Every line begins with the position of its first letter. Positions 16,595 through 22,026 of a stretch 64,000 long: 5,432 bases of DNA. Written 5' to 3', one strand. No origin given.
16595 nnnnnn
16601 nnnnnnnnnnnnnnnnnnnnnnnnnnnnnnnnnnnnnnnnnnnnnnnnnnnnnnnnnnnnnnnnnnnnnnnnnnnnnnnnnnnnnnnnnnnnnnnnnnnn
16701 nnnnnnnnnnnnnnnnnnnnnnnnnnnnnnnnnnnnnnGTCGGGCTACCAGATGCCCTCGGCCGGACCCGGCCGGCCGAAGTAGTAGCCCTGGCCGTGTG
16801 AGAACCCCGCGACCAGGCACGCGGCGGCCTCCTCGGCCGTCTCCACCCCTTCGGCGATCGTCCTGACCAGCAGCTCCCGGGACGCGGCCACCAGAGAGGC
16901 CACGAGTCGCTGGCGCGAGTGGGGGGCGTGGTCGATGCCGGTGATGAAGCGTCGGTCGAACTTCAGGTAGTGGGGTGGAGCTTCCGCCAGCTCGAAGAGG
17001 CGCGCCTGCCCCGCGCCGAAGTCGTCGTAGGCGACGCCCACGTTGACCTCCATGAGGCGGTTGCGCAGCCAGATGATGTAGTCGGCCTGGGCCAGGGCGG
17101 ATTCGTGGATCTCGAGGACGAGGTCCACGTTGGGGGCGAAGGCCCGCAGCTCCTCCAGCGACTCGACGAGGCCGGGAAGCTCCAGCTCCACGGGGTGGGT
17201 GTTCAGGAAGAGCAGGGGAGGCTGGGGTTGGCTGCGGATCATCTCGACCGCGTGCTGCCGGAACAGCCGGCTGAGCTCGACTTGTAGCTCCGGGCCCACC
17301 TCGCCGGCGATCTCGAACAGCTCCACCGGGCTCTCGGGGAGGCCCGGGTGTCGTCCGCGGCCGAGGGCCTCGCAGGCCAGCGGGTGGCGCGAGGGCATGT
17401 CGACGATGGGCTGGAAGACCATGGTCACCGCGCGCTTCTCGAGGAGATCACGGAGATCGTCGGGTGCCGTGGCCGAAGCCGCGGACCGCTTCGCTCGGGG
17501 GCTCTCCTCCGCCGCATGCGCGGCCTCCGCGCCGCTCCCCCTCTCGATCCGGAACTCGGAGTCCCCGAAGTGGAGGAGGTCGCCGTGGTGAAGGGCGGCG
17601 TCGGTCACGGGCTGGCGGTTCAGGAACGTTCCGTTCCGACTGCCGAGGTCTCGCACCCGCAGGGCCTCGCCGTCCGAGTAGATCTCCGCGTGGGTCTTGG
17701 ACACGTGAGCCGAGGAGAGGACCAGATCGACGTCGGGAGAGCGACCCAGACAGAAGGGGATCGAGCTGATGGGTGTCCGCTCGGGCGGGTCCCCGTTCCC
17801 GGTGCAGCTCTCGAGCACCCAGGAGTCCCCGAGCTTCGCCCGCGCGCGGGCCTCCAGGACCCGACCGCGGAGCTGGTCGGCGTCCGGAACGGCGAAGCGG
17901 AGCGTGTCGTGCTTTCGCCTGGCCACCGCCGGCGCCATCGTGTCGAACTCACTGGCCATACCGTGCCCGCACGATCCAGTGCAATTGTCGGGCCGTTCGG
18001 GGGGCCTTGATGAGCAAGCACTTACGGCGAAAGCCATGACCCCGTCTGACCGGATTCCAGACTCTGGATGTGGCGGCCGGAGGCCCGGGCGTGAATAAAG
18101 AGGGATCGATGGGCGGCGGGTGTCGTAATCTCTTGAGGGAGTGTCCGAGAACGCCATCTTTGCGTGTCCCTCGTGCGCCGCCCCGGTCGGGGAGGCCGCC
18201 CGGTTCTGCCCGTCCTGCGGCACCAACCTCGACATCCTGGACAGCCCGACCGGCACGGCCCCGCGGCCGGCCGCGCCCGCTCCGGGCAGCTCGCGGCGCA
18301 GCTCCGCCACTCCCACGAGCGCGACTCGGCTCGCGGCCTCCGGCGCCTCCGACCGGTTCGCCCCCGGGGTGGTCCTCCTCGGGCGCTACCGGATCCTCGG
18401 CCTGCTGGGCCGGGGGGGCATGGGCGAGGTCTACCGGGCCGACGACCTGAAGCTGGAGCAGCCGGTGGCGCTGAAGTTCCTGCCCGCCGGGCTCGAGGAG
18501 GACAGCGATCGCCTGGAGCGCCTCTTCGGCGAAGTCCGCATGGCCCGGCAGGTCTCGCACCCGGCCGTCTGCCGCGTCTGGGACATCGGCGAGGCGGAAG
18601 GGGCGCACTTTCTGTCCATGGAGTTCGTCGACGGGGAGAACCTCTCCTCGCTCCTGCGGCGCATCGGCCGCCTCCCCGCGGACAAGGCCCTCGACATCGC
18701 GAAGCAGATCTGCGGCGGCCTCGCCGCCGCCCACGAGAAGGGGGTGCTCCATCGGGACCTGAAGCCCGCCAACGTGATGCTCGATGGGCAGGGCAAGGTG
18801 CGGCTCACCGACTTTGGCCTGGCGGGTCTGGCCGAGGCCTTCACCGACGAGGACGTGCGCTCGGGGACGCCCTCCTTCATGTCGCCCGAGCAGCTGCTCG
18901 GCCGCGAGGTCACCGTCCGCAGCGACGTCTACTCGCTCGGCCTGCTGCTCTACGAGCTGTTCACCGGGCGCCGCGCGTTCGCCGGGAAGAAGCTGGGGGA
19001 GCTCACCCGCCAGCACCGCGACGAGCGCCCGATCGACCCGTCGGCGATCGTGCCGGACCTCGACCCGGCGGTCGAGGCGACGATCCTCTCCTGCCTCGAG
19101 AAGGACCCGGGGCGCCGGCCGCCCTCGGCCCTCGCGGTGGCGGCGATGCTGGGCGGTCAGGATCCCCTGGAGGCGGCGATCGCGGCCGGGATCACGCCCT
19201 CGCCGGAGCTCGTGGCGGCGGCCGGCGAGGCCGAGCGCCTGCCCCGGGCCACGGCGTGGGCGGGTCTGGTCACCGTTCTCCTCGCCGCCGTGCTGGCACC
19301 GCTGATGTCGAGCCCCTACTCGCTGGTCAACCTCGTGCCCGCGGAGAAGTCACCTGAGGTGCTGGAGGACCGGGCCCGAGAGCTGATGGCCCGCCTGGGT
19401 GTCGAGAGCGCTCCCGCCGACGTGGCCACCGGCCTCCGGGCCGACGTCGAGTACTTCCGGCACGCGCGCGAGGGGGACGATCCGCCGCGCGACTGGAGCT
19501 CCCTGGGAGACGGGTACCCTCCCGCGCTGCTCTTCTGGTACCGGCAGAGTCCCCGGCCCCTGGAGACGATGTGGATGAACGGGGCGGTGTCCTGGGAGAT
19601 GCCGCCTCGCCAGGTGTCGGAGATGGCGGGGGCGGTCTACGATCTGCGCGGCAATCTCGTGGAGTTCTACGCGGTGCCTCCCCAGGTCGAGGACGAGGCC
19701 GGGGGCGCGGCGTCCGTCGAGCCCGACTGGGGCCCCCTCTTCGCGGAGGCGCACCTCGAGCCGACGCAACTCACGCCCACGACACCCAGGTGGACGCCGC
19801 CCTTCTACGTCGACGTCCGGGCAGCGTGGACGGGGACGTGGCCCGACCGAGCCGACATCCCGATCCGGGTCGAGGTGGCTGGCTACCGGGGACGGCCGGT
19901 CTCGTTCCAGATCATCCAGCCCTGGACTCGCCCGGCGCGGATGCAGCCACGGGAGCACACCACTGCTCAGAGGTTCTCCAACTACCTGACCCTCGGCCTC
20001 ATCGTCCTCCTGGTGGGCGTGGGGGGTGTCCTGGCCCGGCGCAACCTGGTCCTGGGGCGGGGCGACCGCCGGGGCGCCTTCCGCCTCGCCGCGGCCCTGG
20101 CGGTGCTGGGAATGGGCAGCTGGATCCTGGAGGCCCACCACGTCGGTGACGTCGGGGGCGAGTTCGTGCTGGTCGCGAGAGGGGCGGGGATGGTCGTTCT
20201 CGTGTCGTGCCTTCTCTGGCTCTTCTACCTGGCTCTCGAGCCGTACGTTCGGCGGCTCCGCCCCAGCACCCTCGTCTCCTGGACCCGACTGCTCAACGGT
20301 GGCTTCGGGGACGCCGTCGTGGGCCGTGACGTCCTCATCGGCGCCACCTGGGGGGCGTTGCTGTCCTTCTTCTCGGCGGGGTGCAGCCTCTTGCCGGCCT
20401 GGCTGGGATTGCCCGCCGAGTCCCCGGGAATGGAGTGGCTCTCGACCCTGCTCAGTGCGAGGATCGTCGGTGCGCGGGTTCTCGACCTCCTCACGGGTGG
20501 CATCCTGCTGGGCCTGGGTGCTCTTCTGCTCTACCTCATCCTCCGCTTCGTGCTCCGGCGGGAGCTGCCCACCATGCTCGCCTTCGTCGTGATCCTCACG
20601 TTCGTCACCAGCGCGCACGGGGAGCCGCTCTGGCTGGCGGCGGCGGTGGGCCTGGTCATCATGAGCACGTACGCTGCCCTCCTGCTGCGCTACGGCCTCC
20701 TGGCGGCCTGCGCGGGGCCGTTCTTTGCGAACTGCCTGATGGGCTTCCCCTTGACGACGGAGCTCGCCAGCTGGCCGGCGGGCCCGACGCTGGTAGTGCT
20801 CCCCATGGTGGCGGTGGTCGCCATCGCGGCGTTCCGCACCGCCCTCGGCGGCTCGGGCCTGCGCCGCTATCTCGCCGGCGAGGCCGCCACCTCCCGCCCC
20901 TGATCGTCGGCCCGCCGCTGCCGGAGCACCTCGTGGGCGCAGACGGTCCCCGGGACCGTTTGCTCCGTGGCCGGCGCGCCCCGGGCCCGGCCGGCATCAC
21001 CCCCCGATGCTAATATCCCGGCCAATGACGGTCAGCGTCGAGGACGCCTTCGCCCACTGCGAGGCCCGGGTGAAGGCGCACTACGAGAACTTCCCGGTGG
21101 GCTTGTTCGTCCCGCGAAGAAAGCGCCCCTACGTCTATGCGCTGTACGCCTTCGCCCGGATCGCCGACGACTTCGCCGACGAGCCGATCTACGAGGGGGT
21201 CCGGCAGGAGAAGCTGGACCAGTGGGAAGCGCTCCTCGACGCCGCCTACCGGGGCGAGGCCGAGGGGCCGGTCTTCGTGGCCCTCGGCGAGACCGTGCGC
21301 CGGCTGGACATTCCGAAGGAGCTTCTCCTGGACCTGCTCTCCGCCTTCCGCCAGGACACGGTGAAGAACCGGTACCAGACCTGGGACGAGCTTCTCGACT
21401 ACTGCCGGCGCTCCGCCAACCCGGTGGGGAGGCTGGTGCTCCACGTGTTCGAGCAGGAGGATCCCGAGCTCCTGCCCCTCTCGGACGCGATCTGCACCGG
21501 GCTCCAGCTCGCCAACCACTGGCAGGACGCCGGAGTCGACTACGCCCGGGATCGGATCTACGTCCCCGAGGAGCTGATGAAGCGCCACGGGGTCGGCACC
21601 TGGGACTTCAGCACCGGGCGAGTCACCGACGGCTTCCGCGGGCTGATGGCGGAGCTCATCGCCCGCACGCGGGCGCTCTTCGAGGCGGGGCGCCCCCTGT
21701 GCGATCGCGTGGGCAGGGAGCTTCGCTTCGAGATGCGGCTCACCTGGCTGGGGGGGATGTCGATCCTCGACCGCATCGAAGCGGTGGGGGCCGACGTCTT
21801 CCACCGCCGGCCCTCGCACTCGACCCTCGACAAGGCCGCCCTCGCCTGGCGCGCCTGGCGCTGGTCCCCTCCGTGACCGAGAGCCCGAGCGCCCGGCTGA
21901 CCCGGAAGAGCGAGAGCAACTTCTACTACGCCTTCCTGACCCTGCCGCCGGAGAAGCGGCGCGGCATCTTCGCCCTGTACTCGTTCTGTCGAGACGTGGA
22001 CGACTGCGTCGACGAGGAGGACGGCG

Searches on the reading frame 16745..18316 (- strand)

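Call 76: search_protein_families(library=pfam, proteins=[window:16745-18316:-], max_evalue=0.00001)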
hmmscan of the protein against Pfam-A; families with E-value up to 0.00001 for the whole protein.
window:16745-18316:- (523 aa): 3 families
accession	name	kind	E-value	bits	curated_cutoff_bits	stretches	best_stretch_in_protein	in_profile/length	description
PF00563.25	EAL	-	3e-40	138.5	31.3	1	287-516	3-236/236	EAL domain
PF00498.31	FHA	-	4.9e-19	69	20.7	1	190-251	3-67/67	FHA domain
PF16697.10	Yop-YscD_cpl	-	4e-12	46.7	33.2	1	188-258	19-91/94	Inner membrane component of T3SS, cytoplasmic domain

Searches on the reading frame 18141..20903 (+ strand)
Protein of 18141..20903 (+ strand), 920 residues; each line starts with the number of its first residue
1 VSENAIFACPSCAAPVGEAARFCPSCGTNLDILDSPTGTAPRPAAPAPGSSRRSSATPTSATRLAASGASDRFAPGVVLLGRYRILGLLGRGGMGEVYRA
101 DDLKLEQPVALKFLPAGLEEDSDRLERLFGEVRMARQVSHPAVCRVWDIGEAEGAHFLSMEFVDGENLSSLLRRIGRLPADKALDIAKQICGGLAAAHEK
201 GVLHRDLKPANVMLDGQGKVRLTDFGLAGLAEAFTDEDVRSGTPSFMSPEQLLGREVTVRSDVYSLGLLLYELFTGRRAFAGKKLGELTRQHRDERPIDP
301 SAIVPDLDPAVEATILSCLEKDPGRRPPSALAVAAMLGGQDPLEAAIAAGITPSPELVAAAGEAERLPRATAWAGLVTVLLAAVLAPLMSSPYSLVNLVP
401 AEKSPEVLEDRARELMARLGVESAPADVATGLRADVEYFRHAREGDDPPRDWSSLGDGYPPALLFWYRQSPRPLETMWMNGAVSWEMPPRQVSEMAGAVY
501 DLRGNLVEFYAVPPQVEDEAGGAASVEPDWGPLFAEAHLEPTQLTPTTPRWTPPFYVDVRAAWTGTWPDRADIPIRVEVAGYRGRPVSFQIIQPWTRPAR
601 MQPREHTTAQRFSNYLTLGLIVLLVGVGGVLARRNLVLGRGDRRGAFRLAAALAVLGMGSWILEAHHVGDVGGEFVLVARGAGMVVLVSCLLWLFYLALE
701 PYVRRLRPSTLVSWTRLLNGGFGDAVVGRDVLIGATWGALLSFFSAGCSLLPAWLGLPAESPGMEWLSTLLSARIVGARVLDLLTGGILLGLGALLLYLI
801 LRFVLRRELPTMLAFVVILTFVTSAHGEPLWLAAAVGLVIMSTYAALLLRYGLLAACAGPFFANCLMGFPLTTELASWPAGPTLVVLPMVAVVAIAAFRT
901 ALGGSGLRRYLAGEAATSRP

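Call 76: search_protein_families(library=pfam, proteins=[window:18141-20903:+], max_evalue=0.00001)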
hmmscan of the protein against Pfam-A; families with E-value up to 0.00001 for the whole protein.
window:18141-20903:+ (920 aa): 3 families
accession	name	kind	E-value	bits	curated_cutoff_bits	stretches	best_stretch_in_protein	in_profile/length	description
PF00069.31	Pkinase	-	3.1e-50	171.4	31.7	1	83-328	1-253/263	Protein kinase domain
PF07714.23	PK_Tyr_Ser-Thr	-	3.4e-35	122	23.1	1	88-328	6-250/258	Protein tyrosine and serine/threonine kinase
PF01636.29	APH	-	1.4e-06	28.7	23.2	0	196-236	164-205/239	Phosphotransferase enzyme family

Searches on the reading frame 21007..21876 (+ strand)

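Call 76: search_protein_families(library=pfam, proteins=[window:21007-21876:+], max_evalue=0.00001)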
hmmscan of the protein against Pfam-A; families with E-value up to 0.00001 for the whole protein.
window:21007-21876:+ (289 aa): 1 family
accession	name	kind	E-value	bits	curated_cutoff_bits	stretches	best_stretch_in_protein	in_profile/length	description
PF00494.24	SQS_PSY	-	3.2e-69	234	26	1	23-273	2-261/263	Squalene/phytoene synthase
